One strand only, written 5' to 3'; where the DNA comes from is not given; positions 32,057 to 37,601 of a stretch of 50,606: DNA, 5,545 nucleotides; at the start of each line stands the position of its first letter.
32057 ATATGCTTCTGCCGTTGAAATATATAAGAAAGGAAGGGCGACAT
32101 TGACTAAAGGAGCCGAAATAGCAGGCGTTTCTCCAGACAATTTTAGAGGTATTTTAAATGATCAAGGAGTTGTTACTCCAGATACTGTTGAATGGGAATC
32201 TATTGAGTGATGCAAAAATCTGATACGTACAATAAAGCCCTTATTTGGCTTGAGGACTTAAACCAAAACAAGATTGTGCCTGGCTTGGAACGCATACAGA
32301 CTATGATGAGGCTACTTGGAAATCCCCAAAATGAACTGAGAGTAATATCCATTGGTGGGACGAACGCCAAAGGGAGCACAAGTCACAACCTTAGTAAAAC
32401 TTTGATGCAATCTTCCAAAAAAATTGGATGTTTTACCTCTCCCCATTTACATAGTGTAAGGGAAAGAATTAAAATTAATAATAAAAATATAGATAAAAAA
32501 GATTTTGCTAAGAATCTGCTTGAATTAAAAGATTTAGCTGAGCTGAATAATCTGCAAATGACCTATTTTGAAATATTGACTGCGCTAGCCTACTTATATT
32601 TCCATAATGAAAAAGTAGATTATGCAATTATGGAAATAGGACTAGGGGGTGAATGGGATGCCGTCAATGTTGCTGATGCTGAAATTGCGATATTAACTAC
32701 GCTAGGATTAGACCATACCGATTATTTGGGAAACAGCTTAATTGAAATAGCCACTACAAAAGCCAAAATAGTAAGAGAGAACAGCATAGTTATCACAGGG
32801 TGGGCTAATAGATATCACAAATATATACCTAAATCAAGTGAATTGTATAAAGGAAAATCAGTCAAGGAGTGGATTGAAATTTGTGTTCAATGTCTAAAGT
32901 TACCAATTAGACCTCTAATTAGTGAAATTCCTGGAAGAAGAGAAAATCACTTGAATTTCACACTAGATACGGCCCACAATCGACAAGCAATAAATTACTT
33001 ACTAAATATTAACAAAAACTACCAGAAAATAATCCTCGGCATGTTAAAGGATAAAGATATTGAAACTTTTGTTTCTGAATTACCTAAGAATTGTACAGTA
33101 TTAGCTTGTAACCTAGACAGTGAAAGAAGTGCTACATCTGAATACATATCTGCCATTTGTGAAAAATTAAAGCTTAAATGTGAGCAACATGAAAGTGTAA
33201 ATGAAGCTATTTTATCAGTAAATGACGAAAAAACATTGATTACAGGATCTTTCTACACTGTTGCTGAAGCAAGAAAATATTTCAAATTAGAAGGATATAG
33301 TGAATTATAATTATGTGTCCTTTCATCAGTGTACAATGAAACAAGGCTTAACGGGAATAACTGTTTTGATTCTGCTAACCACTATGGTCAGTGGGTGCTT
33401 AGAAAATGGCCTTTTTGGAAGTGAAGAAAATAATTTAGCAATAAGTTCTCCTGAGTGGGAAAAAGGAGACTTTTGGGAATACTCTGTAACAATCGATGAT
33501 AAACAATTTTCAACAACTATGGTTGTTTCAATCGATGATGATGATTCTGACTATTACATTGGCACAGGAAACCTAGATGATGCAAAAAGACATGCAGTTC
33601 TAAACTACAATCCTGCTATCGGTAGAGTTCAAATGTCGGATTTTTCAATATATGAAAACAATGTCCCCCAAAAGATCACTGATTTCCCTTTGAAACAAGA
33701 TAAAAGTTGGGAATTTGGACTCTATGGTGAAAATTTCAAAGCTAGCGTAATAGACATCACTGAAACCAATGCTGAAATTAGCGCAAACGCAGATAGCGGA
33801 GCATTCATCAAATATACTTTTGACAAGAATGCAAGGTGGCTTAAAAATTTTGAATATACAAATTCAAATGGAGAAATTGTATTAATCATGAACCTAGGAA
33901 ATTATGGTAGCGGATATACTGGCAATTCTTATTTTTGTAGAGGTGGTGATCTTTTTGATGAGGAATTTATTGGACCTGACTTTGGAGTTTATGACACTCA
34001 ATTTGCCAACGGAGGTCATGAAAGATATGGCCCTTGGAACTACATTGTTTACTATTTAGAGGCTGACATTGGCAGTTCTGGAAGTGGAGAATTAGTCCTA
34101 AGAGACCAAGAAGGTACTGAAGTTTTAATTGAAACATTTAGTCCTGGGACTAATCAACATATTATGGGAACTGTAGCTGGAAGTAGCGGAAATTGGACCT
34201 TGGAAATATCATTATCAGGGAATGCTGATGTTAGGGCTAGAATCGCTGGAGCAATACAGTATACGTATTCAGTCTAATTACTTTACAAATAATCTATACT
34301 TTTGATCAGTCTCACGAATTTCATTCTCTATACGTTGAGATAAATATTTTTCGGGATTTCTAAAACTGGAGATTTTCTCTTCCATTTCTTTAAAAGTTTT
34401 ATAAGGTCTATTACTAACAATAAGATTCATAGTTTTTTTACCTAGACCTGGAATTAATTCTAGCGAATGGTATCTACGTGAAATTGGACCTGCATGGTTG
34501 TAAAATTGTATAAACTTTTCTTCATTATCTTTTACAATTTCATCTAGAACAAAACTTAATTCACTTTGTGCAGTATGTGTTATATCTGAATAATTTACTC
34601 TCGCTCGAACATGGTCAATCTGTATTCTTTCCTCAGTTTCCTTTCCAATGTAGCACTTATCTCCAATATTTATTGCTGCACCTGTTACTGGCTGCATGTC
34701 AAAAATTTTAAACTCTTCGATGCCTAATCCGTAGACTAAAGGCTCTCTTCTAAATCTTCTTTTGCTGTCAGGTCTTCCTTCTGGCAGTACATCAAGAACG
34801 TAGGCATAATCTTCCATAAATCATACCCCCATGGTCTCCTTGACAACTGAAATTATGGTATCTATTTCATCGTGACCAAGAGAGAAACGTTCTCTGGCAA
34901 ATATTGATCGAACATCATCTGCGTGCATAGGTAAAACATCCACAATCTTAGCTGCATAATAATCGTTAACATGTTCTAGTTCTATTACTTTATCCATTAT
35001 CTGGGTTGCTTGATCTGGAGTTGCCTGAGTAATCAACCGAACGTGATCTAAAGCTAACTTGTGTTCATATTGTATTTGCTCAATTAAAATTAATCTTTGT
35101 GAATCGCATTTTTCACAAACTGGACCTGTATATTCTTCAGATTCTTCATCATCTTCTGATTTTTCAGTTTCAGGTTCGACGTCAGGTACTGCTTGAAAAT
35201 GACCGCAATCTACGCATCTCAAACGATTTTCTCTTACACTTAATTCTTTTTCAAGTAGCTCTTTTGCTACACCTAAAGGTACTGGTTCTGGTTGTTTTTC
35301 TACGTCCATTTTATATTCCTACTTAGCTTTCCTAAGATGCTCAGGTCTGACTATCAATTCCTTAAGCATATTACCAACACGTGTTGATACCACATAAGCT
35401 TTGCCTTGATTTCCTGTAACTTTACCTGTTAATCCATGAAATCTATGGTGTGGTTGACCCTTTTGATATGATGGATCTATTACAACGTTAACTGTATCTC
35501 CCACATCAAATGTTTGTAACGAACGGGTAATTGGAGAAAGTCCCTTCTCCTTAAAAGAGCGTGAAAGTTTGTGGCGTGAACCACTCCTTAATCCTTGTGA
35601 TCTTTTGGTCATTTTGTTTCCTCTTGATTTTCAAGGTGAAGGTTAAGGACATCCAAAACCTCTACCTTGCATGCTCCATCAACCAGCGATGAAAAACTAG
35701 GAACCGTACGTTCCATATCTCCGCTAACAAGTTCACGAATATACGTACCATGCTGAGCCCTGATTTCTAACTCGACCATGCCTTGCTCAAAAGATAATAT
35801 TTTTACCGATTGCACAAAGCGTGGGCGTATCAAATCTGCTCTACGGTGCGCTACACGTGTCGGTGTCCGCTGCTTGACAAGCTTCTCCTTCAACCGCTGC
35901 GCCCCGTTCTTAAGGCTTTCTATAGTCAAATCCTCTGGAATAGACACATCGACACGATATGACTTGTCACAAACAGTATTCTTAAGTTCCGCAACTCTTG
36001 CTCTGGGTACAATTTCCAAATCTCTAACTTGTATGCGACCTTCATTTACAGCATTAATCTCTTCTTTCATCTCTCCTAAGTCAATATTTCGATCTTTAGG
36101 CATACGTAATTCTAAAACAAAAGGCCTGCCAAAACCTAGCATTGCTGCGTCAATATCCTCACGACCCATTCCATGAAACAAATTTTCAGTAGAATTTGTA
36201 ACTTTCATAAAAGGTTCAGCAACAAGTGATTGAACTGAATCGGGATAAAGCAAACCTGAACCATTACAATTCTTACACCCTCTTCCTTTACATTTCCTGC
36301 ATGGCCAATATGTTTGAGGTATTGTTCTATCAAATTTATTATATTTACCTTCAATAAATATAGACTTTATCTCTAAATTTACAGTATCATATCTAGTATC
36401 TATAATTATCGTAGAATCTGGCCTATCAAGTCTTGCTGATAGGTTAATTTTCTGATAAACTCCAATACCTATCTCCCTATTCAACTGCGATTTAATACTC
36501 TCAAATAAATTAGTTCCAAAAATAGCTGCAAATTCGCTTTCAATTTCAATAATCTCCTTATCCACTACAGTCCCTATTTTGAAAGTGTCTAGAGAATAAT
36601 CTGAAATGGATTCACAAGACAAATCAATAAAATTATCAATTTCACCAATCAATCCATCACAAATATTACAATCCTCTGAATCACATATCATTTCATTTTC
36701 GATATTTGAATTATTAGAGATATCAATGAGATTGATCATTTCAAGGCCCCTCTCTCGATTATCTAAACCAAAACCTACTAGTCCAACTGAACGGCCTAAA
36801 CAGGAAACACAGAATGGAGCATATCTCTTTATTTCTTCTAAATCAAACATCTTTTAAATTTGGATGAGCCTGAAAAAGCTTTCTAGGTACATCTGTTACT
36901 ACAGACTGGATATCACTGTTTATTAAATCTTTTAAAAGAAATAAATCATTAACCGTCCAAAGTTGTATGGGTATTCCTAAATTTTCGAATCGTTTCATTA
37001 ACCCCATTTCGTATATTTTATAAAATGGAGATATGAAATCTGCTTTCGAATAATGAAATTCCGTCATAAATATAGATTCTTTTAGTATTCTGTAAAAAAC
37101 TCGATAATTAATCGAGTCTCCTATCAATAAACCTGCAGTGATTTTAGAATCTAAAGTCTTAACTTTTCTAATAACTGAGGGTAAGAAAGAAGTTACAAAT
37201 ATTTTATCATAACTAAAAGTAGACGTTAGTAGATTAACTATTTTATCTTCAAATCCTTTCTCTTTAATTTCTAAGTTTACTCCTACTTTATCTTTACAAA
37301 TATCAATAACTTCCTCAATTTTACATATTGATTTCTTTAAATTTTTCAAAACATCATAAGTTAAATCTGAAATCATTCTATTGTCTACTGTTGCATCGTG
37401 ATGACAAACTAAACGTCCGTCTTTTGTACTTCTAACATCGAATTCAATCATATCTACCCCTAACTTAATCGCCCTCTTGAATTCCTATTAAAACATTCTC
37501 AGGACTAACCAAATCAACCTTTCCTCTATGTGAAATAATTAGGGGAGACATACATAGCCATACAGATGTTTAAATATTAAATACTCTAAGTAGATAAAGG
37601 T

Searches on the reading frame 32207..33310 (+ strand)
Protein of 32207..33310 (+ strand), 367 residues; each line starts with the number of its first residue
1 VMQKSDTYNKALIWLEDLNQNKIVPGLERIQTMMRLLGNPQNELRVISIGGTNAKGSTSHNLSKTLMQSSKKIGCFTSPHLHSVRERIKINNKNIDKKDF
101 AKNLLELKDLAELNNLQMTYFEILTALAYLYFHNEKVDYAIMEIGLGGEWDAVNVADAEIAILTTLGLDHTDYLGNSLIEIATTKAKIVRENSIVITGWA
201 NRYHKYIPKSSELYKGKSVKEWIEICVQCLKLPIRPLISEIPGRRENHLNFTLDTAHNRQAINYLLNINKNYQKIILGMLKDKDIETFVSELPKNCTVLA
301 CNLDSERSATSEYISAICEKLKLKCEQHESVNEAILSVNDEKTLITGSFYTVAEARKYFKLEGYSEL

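Call 6: search_protein_families(library=pfam, proteins=[window:32207-33310:+], max_evalue=0.001)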
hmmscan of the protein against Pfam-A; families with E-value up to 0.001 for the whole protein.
window:32207-33310:+ (367 aa): 2 families
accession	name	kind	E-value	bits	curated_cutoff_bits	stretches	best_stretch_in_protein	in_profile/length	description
PF08245.18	Mur_ligase_M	-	3.3e-07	30.9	24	1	50-201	2-125/200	Mur ligase middle domain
PF02875.26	Mur_ligase_C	-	2.1e-06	29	28.4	1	246-336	9-109/127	Mur ligase, glutamate ligase domain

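Call 20: search_protein_families(library=ncbifam, proteins=[window:32207-33310:+], max_evalue=0.01)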
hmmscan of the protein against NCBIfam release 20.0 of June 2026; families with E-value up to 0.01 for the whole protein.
window:32207-33310:+ (367 aa): 9 families
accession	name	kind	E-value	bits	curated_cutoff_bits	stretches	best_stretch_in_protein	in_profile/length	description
TIGR01499.1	folC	subfamily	3e-77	260.7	162.65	2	27-198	1-173/400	bifunctional protein FolC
NF047860.1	Tet-DihydfolSynFolCMyb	equivalog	2.5e-52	178.4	700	1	20-198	39-221/468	bifunctional tetrahydrofolate synthase/dihydrofolate synthase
NF008101.0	PRK10846.1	equivalog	8.4e-49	166.5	360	2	9-201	14-204/422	bifunctional tetrahydrofolate synthase/dihydrofolate synthase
NF001126.0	PRK00139.1-4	equivalog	1.4e-07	30.5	373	1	36-189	96-224/486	UDP-N-acetylmuramoyl-L-alanyl-D-glutamate--2,6-diaminopimelate ligase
TIGR01085.1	murE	subfamily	4.6e-07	29.1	257.3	1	34-84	75-125/472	UDP-N-acetylmuramyl-tripeptide synthetase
NF008896.0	PRK11929.1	equivalog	5.6e-05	21.2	1023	1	35-104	103-172/965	bifunctional UDP-N-acetylmuramoyl-L-alanyl-D-glutamate--2,6-diaminopimelate ligase MurE/UDP-N-acetylmuramoyl-tripeptide--D-alanyl-D-alanine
NF010628.0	PRK14022.1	equivalog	0.00029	19.7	536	0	33-70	100-137/483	UDP-N-acetylmuramoyl-L-alanyl-D-glutamate--L-lysine ligase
NF001123.0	PRK00139.1-1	equivalog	0.0014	17.4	586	0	122-191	162-229/493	UDP-N-acetylmuramoyl-L-alanyl-D-glutamate--2,6-diaminopimelate ligase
TIGR02068.2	cya_phycin_syn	equivalog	0.0016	16.5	850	0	41-99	476-527/862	cyanophycin synthetase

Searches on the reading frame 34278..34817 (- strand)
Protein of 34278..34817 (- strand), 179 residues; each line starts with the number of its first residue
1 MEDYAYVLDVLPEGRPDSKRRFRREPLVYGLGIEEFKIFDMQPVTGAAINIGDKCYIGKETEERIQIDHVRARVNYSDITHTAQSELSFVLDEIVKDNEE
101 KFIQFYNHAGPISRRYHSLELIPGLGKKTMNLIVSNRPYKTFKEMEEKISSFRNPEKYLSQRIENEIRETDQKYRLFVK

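Call 6: search_protein_families(library=pfam, proteins=[window:34278-34817:-], max_evalue=0.001)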
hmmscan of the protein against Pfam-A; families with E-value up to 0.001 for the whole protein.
window:34278-34817:- (179 aa): 1 family
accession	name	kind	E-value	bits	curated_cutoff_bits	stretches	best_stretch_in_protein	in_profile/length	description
PF04919.18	DUF655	-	7.2e-53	179.6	22.2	1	1-179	1-181/181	Protein of unknown function (DUF655)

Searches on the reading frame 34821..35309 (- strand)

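Call 6: search_protein_families(library=pfam, proteins=[window:34821-35309:-], max_evalue=0.001)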
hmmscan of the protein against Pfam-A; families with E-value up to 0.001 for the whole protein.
window:34821-35309:- (162 aa): 1 family
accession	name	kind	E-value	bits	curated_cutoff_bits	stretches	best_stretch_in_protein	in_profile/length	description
PF03874.21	RNA_pol_Rpb4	-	3.3e-06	27.8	25.6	1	75-159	31-115/116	RNA polymerase Rpb4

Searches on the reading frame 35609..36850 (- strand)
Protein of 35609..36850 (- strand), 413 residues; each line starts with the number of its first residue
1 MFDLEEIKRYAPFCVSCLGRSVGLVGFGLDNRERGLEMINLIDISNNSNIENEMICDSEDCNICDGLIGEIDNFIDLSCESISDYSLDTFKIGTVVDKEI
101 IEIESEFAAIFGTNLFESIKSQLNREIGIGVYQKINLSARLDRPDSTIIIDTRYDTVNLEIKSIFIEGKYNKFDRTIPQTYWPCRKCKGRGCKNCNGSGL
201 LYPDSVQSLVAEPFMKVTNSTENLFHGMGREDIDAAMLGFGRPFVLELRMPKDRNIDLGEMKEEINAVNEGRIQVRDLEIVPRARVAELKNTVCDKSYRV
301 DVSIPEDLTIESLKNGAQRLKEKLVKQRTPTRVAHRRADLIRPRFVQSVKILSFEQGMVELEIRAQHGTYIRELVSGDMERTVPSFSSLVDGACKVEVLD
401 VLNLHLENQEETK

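Call 41: search_protein_families(library=pfam, proteins=[window:35609-36850:-], max_evalue=0.00001)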
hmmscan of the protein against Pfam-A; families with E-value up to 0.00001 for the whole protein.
window:35609-36850:- (413 aa): 2 families
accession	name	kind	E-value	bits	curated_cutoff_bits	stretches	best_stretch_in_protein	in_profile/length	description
PF21238.2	Pus10_C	-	2.9e-63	214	27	1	165-403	1-230/232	Pus10, C-terminal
PF22023.1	Pus10_THUMP_arc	-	7.3e-16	58.5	28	1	79-151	6-78/78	Pus10 THUMP domain, archaeal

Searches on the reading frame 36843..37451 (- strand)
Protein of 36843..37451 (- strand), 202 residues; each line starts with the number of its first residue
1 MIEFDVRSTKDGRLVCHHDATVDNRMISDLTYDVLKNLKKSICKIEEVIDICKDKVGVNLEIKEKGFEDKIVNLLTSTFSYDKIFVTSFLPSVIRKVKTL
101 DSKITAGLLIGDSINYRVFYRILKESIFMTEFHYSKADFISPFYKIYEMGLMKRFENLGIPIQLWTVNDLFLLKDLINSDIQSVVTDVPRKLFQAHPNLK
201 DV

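Call 42: search_protein_families(library=pfam, proteins=[window:36843-37451:-], max_evalue=0.00001)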
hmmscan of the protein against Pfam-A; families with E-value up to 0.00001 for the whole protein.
window:36843-37451:- (202 aa): 1 family
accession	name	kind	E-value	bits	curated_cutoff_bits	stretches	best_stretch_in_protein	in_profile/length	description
PF03009.23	GDPD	-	7.8e-16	59.3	23.6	1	1-190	26-243/244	Glycerophosphoryl diester phosphodiesterase family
